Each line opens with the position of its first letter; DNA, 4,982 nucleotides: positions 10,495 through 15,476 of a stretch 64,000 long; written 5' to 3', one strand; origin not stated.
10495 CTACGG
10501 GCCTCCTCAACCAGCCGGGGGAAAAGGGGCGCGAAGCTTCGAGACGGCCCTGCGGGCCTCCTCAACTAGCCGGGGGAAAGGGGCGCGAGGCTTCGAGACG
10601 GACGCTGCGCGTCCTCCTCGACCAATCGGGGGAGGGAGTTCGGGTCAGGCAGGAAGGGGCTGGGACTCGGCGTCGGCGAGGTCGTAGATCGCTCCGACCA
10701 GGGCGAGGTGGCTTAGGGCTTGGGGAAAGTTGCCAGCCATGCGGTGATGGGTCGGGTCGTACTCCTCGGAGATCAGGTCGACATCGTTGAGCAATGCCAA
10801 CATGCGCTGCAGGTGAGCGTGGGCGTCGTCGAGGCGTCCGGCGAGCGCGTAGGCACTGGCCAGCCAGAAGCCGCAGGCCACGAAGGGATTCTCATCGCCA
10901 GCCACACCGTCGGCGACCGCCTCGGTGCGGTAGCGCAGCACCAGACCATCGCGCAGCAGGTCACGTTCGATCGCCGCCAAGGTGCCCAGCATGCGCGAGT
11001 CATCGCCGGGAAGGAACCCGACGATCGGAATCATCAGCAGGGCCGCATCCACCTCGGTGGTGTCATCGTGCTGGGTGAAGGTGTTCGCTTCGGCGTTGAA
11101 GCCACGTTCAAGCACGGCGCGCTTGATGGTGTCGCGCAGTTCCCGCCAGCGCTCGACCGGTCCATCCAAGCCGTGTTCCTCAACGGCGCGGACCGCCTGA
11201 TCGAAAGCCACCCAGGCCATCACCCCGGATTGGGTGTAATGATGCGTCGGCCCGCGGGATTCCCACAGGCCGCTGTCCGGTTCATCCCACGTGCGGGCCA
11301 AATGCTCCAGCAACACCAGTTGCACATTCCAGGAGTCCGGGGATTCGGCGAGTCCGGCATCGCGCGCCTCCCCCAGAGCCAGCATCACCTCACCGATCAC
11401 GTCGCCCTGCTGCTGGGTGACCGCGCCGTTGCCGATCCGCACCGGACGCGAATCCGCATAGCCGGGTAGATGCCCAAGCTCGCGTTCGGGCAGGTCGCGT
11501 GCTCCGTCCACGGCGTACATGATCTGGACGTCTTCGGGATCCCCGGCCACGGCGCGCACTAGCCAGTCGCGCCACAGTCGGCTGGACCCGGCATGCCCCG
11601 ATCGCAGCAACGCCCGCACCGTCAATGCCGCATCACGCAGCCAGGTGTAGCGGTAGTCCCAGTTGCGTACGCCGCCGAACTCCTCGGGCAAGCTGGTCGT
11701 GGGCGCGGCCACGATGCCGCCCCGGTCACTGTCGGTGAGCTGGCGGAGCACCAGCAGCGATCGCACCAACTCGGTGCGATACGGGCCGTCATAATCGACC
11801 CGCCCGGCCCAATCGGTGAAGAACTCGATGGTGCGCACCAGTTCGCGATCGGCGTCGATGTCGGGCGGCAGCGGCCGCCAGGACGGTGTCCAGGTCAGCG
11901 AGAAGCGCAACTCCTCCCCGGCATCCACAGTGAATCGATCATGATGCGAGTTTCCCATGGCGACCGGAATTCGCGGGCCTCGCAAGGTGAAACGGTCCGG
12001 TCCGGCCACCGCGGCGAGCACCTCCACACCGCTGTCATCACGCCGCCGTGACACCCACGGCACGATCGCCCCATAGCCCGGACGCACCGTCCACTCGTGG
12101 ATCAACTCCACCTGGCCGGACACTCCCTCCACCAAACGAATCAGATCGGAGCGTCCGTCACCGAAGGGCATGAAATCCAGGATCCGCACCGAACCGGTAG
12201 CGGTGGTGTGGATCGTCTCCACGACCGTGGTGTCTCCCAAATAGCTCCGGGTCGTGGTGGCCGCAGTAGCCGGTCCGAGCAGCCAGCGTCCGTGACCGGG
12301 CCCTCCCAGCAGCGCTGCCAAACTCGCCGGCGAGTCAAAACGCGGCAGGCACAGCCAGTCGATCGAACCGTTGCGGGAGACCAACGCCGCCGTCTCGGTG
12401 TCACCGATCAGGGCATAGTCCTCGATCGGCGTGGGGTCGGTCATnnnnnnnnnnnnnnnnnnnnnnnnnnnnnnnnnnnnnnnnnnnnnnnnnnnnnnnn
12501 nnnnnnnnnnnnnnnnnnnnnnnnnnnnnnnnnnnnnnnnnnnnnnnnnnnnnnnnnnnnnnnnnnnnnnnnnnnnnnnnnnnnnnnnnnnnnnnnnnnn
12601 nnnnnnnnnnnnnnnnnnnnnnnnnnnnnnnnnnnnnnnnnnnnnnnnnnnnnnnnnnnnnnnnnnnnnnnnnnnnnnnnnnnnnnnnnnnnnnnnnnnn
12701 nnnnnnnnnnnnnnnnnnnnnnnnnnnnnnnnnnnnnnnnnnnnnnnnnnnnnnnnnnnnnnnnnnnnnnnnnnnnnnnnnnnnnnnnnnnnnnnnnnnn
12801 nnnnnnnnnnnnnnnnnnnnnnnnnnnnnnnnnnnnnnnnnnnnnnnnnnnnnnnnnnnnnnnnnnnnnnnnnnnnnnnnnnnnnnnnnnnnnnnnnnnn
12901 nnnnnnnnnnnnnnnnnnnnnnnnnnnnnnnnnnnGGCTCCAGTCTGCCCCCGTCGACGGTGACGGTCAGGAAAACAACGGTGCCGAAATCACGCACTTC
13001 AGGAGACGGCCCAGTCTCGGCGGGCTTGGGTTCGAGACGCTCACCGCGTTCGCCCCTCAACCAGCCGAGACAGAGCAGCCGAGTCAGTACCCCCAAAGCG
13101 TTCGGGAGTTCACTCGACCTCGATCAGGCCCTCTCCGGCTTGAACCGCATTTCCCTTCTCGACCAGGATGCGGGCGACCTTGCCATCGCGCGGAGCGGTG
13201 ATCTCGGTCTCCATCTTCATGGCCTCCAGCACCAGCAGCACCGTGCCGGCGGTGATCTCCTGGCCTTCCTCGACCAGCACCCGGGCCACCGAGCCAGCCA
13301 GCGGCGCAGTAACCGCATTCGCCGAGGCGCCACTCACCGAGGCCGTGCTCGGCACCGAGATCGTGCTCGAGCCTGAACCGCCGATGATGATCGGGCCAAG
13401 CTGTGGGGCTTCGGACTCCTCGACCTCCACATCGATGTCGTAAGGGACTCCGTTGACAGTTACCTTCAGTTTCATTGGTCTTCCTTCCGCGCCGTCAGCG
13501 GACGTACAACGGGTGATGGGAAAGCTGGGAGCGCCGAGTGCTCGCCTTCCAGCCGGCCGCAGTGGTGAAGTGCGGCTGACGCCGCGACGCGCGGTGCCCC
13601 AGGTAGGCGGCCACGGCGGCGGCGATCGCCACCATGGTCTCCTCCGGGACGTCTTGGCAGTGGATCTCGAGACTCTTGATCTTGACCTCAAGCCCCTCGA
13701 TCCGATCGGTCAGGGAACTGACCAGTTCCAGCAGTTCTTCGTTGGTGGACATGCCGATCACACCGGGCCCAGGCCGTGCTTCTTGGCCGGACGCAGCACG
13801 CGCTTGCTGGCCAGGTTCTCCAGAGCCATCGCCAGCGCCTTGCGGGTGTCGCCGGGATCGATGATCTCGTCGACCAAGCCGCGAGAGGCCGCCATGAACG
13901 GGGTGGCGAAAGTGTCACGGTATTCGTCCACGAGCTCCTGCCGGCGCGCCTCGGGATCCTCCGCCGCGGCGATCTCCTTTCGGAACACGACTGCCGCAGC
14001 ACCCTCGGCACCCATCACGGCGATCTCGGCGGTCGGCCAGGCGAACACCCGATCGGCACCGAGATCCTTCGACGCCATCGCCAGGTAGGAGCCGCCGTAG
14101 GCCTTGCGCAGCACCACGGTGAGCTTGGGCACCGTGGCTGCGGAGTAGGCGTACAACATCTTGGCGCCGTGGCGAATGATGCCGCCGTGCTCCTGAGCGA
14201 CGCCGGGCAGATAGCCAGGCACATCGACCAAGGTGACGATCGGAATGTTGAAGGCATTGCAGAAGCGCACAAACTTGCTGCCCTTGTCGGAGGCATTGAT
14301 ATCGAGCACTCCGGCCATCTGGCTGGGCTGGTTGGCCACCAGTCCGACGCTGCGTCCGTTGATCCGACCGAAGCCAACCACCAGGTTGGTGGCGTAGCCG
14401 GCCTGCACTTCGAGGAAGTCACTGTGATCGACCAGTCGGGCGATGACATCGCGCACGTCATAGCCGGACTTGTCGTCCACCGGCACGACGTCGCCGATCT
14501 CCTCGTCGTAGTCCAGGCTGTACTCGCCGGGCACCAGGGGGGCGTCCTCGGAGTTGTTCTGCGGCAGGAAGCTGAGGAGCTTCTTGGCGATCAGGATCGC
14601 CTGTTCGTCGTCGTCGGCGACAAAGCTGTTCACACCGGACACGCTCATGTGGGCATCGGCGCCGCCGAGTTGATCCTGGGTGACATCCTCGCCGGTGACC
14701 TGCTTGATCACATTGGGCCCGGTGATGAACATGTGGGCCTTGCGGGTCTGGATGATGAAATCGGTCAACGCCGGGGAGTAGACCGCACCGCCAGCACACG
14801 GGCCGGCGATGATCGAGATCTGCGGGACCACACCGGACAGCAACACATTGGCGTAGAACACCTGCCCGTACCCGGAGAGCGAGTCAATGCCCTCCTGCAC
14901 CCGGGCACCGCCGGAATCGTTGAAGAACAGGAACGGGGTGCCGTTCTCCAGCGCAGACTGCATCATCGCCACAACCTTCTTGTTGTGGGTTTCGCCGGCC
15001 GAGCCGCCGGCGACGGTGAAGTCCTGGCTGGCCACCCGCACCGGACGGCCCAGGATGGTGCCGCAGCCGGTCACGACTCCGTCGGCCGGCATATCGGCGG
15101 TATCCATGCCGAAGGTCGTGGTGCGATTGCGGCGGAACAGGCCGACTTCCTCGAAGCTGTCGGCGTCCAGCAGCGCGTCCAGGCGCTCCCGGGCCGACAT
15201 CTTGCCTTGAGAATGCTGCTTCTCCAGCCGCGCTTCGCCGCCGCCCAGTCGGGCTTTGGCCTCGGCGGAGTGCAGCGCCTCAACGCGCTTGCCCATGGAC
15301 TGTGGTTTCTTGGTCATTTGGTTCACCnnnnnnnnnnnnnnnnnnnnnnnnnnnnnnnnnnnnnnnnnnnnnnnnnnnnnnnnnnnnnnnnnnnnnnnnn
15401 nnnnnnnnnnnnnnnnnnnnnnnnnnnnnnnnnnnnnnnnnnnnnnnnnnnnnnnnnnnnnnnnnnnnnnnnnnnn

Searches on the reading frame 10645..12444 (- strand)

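Call 26: search_protein_families(library=pfam, proteins=[window:10645-12444:-], max_evalue=0.0001)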
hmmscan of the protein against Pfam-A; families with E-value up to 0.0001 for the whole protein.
window:10645-12444:- (599 aa): 2 families
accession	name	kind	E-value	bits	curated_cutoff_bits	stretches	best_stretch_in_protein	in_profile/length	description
PF00723.27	Glyco_hydro_15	-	5.2e-76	256.7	22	1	221-586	2-426/427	Glycosyl hydrolases family 15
PF19291.4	TREH_N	-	1.2e-16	61.1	23.1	1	3-145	11-147/211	Trehalase-like, N-terminal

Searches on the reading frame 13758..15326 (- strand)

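Call 26: search_protein_families(library=pfam, proteins=[window:13758-15326:-], max_evalue=0.0001)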
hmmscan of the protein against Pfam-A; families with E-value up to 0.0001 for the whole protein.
window:13758-15326:- (522 aa): 3 families
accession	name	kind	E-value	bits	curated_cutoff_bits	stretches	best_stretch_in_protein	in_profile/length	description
PF01039.27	Carboxyl_trans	-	1.1e-191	638.2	22.3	1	36-518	1-491/493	Carboxyl transferase domain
PF03255.19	ACCA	-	1.2e-10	41.5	23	1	347-456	134-239/310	Acetyl co-enzyme A carboxylase carboxyltransferase-like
PF06833.16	MdcE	-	3.3e-05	24.2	32.7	1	361-454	28-120/196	Malonate decarboxylase gamma subunit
